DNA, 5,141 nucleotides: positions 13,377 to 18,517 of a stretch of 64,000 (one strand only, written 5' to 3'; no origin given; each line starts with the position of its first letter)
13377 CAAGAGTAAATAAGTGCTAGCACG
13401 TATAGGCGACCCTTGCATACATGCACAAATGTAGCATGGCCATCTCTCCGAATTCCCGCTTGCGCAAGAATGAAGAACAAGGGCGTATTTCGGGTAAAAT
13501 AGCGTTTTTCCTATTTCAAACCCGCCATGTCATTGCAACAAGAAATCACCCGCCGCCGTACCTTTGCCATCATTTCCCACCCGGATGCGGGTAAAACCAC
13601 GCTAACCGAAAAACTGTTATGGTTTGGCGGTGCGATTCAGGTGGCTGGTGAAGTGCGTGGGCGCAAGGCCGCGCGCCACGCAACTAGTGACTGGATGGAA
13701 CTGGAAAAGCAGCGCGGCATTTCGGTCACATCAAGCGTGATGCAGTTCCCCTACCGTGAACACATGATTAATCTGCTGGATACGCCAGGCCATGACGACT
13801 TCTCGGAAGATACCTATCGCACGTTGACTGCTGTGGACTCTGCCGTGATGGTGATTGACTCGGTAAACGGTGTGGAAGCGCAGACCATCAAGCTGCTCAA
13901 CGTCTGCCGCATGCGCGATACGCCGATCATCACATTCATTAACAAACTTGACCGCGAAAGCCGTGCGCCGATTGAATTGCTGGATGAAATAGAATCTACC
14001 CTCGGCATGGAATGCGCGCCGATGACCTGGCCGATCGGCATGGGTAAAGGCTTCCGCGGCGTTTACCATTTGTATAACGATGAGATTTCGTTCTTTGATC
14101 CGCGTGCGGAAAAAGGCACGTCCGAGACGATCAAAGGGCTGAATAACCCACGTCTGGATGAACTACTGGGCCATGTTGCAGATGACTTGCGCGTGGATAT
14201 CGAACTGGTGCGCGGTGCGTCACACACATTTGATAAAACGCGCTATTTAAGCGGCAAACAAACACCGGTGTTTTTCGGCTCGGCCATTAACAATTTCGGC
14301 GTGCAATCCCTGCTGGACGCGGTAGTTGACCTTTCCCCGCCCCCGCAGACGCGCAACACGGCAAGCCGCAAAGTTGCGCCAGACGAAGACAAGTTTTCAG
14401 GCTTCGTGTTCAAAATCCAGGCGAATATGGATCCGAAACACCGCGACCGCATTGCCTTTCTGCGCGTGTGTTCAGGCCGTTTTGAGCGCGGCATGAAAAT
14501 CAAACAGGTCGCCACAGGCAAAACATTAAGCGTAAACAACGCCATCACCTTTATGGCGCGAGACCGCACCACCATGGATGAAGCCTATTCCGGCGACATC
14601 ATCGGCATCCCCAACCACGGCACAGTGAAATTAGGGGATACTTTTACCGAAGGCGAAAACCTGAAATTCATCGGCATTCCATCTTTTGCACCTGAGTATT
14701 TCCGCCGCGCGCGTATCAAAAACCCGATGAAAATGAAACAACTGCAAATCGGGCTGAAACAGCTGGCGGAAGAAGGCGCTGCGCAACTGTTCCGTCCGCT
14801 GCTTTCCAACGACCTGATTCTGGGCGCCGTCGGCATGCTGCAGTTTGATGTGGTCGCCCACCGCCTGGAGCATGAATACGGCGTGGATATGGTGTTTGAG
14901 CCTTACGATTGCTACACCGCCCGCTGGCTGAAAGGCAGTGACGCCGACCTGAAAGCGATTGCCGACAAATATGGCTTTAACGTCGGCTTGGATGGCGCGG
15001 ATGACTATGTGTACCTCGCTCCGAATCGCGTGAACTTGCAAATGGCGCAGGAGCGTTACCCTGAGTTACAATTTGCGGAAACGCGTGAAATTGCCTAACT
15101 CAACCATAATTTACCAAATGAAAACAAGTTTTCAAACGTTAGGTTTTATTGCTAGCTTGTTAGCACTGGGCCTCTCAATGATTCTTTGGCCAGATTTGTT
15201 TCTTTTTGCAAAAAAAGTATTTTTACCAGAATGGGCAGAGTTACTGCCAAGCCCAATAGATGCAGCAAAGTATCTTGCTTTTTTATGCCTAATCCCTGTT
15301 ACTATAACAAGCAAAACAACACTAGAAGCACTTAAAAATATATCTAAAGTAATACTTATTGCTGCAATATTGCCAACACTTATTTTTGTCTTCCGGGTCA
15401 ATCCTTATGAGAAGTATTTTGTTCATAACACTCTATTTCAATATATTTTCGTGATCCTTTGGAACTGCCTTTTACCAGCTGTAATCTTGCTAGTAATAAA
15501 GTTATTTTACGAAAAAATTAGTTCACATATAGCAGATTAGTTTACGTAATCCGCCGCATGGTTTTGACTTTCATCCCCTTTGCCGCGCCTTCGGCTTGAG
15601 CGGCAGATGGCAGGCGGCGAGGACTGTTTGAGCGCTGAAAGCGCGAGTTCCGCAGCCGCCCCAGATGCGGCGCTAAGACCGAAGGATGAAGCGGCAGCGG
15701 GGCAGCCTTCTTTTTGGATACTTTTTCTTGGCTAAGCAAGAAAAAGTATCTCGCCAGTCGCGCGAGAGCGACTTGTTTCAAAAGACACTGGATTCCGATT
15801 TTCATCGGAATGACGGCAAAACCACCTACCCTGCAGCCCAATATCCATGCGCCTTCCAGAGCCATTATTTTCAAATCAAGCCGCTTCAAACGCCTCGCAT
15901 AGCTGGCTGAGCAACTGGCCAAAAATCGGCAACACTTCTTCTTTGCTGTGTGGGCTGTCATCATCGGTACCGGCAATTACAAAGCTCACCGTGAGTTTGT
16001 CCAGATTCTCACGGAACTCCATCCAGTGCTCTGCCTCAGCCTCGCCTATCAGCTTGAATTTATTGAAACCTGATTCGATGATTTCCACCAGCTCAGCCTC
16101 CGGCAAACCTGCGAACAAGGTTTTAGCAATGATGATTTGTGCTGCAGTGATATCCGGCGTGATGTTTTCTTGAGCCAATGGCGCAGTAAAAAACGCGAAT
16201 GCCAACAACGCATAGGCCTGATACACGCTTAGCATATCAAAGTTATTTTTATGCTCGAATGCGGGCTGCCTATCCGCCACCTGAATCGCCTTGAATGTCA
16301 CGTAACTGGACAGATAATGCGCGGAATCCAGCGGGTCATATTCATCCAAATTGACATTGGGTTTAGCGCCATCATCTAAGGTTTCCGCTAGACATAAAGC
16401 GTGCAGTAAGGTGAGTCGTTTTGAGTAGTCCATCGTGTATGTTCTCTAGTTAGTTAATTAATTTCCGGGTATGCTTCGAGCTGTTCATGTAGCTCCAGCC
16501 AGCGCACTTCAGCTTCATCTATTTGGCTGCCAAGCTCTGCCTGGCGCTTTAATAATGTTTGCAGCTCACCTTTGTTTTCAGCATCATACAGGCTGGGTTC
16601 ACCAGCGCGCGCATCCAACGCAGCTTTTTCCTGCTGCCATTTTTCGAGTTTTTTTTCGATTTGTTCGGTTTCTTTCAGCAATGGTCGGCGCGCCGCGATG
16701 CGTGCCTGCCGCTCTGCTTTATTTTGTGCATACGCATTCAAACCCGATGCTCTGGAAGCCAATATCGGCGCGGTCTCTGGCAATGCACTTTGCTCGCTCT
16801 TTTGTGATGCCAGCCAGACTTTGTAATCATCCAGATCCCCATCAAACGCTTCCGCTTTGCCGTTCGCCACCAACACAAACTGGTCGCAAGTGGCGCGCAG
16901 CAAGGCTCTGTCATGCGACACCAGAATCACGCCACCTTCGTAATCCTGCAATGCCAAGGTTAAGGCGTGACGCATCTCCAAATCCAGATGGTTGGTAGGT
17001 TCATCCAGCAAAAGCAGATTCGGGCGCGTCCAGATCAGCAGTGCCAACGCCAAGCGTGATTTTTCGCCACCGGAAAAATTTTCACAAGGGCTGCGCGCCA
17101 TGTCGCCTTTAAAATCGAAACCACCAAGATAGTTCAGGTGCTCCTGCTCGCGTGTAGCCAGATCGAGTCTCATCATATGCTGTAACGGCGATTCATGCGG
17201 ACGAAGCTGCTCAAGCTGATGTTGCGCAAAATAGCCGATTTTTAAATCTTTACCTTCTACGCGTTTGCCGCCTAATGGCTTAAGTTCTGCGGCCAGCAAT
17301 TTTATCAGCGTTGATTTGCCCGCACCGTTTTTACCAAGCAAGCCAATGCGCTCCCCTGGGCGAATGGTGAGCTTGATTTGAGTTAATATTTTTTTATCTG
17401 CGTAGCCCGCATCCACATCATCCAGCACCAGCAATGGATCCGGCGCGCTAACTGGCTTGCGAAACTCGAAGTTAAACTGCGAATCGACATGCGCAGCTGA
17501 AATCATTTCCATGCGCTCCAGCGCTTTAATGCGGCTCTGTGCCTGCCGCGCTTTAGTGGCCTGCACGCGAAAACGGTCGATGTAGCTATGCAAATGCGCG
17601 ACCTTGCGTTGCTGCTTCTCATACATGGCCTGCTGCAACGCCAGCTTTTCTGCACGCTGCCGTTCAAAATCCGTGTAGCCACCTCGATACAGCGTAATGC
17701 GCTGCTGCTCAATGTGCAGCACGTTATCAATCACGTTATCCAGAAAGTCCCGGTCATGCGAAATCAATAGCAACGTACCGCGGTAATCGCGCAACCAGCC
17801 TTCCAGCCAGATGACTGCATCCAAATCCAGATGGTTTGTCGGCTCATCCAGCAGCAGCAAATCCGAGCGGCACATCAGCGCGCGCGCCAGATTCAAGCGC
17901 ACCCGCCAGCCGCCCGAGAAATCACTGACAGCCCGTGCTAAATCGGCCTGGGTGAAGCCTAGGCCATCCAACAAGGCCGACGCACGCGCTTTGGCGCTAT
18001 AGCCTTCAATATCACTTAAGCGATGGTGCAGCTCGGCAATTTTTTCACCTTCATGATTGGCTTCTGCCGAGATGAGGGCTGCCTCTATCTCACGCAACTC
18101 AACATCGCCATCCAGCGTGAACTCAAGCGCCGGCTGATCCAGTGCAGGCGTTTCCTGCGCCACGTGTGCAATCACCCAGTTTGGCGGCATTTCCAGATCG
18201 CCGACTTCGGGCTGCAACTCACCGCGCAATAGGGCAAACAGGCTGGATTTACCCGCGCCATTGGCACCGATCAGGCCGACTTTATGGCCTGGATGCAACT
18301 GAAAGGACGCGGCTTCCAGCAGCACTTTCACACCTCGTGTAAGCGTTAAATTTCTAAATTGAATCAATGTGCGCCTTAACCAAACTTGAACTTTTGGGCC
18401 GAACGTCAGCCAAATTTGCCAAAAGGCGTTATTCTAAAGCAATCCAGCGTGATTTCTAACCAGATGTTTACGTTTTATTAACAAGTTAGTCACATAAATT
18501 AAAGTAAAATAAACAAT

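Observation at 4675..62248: Strongly over-represented 12-mer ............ inside a ~35-nt CTGCAGG-armed sequence family, found both in terminator-like hairpins and in frame inside unrelated genes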

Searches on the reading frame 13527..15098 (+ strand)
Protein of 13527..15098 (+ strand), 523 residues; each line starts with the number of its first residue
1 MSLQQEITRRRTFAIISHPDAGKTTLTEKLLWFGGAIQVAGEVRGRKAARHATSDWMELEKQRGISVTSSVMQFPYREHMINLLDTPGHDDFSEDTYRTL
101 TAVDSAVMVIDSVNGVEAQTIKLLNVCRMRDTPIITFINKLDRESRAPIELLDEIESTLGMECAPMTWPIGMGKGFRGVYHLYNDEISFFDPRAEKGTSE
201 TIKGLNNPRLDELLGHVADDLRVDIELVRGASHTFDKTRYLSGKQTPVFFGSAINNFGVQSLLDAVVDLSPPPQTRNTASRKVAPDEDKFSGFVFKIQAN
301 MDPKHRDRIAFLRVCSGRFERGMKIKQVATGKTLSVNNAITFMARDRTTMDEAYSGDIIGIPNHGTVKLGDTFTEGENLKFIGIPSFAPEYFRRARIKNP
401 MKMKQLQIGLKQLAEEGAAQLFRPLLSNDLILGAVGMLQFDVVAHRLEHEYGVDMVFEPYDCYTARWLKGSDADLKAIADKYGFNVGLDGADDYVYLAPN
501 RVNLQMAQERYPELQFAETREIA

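Call 35: search_protein_families(library=ncbifam, proteins=[window:13527-15098:+], max_evalue=0.00001)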
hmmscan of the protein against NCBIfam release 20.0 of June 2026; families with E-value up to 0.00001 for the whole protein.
window:13527-15098:+ (523 aa): 32 families (the best 25 are shown)
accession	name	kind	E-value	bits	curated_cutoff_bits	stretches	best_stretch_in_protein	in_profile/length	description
NF001964.0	PRK00741.1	equivalog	4.3e-261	866.9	473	1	2-522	4-528/529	peptide chain release factor 3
TIGR00503.1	prfC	equivalog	7.1e-236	783.7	466.95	1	4-521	5-526/527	peptide chain release factor 3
NF009381.0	PRK12740.1-5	subfamily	5.8e-70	236.5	583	1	6-459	5-473/692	elongation factor G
TIGR00484.1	EF-G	equivalog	2.8e-65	220.8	659.4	1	1-455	1-472/691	elongation factor G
NF012153.1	tet_protect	equivalog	2e-63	214.6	775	1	14-464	4-424/614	tetracycline resistance ribosomal protection protein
NF000120.3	47473_otr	exception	8.4e-55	186.5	900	1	14-460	6-418/608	tetracycline resistance ribosomal protection protein Otr(A)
NF009891.0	PRK13351.1-1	equivalog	1.5e-51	175.8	597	1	8-457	7-461/681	elongation factor G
NF033148.1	tet_protect_M_W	exception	1.4e-45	155.8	1100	2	14-160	7-149/639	TetM/TetW/TetO/TetS family tetracycline resistance ribosomal protection protein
NF058620.1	EFG2_Bacteroid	exception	2.1e-41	142.1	1000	1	11-457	10-467/717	elongation factor G2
TIGR01393.1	lepA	equivalog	6.7e-41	140.3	533.9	2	10-164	3-155/595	translation elongation factor 4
NF009379.0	PRK12740.1-3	equivalog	8.3e-40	137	513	1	7-457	5-453/674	elongation factor G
NF012155.1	tet_protect_M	exception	4.1e-36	124.4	1420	2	14-145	7-134/639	tetracycline resistance ribosomal protection protein Tet(M)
TIGR01394.1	TypA_BipA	equivalog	2.3e-33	115.3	757.3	1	11-155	2-140/594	translational GTPase TypA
NF012154.0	tet_protect_Q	exception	9.6e-32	110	1425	2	14-151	7-140/638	tetracycline resistance ribosomal protection protein Tet(Q)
NF009377.1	PRK12740.1-1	equivalog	4.4e-29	101.4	890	1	9-456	12-485/700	elongation factor G-like protein EF-G2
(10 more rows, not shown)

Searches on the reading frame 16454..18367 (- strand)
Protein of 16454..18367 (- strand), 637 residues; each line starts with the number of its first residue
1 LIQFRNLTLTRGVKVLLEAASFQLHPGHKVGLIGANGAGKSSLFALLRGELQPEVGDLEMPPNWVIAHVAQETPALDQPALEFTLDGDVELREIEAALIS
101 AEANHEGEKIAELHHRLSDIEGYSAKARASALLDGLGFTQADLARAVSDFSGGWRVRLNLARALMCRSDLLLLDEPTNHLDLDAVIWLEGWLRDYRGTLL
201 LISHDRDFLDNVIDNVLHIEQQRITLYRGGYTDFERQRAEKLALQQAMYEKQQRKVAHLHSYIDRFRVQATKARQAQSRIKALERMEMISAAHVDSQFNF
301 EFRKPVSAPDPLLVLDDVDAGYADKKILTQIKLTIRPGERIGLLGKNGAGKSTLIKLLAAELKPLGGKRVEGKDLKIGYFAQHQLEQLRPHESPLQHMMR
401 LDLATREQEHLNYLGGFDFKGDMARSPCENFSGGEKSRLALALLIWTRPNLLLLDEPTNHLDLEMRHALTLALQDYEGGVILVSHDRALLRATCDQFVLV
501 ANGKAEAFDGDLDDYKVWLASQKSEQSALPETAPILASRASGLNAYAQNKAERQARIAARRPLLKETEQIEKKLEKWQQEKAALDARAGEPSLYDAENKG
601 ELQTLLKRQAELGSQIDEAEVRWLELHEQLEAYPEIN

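Call 35: search_protein_families(library=ncbifam, proteins=[window:16454-18367:-], max_evalue=0.00001)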
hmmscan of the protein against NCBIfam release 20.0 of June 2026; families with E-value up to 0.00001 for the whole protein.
window:16454-18367:- (637 aa): 187 families (the best 25 are shown)
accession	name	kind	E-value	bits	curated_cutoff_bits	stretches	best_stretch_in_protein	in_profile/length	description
NF007921.0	PRK10636.1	equivalog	1e-257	856.6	917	1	1-632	1-630/638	ABC transporter ATP-binding protein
NF000355.4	ribo_prot_ABC_F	equivalog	4.4e-148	494.2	380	3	2-282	3-250/499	ribosomal protection-like ABC-F family protein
NF011646.0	PRK15064.1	equivalog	1.3e-106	357.2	762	1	1-515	1-523/530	ABC-F family ATPase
NF050005.1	ABC_ATPase_Uup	equivalog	2.5e-105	353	900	1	1-628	3-634/636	ATP-binding cassette ATPase Uup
NF008358.0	PRK11147.1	equivalog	6.8e-96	321.9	936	1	2-629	4-631/635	ABC transporter ATP-binding protein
NF008775.0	PRK11819.1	equivalog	4.8e-95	319.3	599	2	94-530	108-546/556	energy-dependent translational throttle protein EttA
TIGR03719.1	ABC_ABC_ChvD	subfamily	7.9e-94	315.2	806.75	2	100-530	114-544/552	energy-dependent translational throttle protein EttA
NF000169.2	ABCF_Sal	exception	3.7e-93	313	725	4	271-489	276-490/542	Sal family ABC-F type ribosomal protection protein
NF000514.1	ABCF_OptrA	exception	1.6e-83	281.1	1450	1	113-506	146-538/655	ABC-F type ribosomal protection protein OptrA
NF000168.2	ABCF_Msr_all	exception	1.4e-76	258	680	4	315-569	8-236/487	Msr family ABC-F type ribosomal protection protein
NF000171.1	ABCF_producer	exception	2e-75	254.3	800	3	9-257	11-271/541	TlrC/CarA/OleB/SrmB family ABC-F type ribosomal protection protein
NF000170.2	ABCF_Vga_all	exception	1.7e-71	241.3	725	2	289-545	247-496/521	Vga family ABC-F type ribosomal protection protein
NF043038.1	ABCF_CplR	exception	1.5e-68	231.9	780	3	313-522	287-488/544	ABC-F type ribosomal protection protein CplR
NF000167.2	ABCF_Lsa_all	exception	1.2e-66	225.7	750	4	142-266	110-233/492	Lsa family ABC-F type ribosomal protection protein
NF000166.1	ABCF_CarA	exception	2.7e-62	210.7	1050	3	14-251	18-275/556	ABC-F type ribosomal protection protein Car(A)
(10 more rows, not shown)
